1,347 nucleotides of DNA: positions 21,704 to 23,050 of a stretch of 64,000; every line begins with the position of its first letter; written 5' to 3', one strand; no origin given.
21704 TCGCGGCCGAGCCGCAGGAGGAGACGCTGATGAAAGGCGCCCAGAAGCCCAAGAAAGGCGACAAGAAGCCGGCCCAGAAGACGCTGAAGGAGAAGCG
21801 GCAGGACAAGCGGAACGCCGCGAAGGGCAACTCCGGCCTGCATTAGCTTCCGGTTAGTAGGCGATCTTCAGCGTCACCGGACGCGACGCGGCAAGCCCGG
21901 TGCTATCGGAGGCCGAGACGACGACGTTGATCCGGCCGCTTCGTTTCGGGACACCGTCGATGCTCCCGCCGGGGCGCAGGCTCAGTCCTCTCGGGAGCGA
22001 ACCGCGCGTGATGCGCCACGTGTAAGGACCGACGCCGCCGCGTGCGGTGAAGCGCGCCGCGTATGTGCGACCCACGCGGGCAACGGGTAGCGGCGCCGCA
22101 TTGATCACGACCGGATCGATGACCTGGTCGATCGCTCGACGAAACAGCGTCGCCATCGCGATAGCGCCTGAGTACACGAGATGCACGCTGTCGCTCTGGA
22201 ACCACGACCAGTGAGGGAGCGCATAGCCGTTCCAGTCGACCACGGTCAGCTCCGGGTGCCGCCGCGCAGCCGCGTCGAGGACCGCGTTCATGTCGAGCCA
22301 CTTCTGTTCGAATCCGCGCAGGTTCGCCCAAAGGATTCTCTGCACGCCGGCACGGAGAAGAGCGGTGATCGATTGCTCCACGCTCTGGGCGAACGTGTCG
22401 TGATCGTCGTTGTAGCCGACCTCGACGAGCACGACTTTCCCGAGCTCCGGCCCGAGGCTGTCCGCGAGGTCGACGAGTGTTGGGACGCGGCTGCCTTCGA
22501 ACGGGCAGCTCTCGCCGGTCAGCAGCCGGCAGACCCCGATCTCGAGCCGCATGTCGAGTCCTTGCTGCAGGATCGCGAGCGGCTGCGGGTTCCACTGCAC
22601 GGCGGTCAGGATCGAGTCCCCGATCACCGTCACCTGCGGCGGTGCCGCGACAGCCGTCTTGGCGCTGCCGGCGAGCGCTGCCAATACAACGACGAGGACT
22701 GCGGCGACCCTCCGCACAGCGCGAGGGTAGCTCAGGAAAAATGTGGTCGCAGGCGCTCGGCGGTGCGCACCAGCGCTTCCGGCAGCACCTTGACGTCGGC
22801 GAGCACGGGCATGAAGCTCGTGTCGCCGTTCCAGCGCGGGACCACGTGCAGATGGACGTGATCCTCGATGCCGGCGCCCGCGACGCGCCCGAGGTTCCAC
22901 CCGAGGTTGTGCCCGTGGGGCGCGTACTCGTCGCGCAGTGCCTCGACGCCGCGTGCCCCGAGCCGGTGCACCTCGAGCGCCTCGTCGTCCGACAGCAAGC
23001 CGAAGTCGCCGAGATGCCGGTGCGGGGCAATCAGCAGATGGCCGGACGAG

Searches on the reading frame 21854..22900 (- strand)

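Call 7: search_protein_families(library=pfam, proteins=[window:21854-22900:-])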
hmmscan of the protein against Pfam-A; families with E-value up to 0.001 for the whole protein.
window:21854-22900:- (348 aa): 1 family
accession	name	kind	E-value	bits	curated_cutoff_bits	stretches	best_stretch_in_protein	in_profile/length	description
PF05345.18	He_PIG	-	1.7e-10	41.6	24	1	263-346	2-95/96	Putative Ig domain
